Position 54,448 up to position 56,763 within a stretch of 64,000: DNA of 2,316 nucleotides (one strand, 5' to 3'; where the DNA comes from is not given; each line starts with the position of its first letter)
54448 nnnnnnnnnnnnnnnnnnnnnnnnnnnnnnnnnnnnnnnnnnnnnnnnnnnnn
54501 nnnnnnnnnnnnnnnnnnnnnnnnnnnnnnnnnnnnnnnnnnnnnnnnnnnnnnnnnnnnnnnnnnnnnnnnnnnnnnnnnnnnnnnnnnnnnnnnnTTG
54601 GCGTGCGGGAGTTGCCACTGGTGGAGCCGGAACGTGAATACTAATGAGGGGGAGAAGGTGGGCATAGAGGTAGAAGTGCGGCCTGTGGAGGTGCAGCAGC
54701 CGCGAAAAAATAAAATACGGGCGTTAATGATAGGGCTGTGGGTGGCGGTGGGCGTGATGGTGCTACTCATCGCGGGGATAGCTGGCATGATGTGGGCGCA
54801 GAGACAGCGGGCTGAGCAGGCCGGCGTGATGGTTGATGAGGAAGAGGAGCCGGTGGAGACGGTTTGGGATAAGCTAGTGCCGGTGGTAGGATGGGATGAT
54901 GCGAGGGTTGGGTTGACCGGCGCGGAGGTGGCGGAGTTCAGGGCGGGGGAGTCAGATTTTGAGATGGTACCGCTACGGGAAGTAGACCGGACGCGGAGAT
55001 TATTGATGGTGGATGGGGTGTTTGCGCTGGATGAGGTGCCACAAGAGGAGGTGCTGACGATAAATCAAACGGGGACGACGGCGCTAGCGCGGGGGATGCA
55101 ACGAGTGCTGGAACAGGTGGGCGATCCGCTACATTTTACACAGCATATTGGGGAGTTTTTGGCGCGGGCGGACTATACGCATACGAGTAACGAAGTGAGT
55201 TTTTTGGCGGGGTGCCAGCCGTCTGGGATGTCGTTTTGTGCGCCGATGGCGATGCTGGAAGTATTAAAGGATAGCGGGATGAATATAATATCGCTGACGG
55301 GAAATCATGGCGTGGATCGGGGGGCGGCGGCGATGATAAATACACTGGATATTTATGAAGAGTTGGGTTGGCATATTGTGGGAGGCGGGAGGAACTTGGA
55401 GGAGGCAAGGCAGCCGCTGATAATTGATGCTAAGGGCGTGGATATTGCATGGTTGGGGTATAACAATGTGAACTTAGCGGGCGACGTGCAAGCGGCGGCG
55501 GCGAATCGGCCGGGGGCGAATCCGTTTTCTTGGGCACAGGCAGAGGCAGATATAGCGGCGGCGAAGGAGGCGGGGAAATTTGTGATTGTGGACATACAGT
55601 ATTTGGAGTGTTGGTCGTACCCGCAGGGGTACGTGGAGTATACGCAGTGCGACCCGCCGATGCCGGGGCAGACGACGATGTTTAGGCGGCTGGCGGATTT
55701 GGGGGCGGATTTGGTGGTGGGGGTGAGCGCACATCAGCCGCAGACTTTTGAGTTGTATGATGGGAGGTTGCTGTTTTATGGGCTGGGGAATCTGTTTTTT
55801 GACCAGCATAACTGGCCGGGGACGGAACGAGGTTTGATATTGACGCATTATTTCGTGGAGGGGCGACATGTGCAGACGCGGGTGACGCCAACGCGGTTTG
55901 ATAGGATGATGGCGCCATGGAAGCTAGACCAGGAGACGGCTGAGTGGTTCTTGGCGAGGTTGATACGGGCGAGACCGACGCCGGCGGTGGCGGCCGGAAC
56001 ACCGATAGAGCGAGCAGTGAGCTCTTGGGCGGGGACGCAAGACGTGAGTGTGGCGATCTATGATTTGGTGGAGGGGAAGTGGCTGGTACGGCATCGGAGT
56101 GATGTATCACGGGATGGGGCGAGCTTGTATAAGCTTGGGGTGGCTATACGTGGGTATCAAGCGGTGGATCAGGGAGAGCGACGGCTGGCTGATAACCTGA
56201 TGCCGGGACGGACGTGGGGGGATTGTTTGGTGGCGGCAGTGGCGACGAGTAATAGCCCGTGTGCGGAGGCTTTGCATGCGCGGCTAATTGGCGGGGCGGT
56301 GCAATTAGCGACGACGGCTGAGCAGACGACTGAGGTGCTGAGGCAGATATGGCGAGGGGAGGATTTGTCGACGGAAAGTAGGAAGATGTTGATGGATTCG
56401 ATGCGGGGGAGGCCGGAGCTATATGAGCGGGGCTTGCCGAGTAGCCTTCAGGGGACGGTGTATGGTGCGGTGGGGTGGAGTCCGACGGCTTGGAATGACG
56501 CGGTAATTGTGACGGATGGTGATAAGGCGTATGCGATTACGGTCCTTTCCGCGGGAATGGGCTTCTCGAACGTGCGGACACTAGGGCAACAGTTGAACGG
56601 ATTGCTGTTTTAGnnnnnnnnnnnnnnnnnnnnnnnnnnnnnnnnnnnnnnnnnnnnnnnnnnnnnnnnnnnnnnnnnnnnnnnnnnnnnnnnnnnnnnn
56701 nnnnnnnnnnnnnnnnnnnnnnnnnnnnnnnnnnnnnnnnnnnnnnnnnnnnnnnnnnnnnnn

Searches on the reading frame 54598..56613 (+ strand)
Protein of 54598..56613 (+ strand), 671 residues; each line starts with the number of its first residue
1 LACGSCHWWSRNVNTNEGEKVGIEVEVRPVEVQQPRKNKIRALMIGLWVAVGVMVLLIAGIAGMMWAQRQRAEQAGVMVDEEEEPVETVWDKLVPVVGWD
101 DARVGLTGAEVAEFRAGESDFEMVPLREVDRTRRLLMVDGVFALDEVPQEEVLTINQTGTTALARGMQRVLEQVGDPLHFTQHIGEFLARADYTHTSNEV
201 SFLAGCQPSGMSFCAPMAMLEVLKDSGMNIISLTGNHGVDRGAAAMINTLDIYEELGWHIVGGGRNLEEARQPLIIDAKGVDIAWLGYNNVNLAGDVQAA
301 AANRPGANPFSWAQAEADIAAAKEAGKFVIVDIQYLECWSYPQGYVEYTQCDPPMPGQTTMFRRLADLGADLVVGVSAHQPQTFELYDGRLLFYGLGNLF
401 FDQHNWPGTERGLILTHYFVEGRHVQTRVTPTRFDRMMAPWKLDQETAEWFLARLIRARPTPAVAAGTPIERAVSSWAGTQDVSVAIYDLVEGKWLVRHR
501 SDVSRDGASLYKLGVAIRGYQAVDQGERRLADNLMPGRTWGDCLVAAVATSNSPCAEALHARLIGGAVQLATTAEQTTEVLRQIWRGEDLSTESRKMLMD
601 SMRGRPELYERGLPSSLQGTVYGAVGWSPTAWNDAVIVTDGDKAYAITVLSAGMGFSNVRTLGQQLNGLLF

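Call 25: search_protein_families(library=pfam, proteins=[window:54598-56613:+], max_evalue=0.01)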
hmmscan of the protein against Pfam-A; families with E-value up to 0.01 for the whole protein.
window:54598-56613:+ (671 aa): 2 families
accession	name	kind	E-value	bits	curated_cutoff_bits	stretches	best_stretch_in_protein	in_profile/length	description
PF09587.15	PGA_cap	-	4.3e-39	135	27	1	155-403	2-255/255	Bacterial capsule synthesis protein PGA_cap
PF13354.11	Beta-lactamase2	-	1.4e-10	41.3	22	1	571-650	133-213/214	Beta-lactamase enzyme family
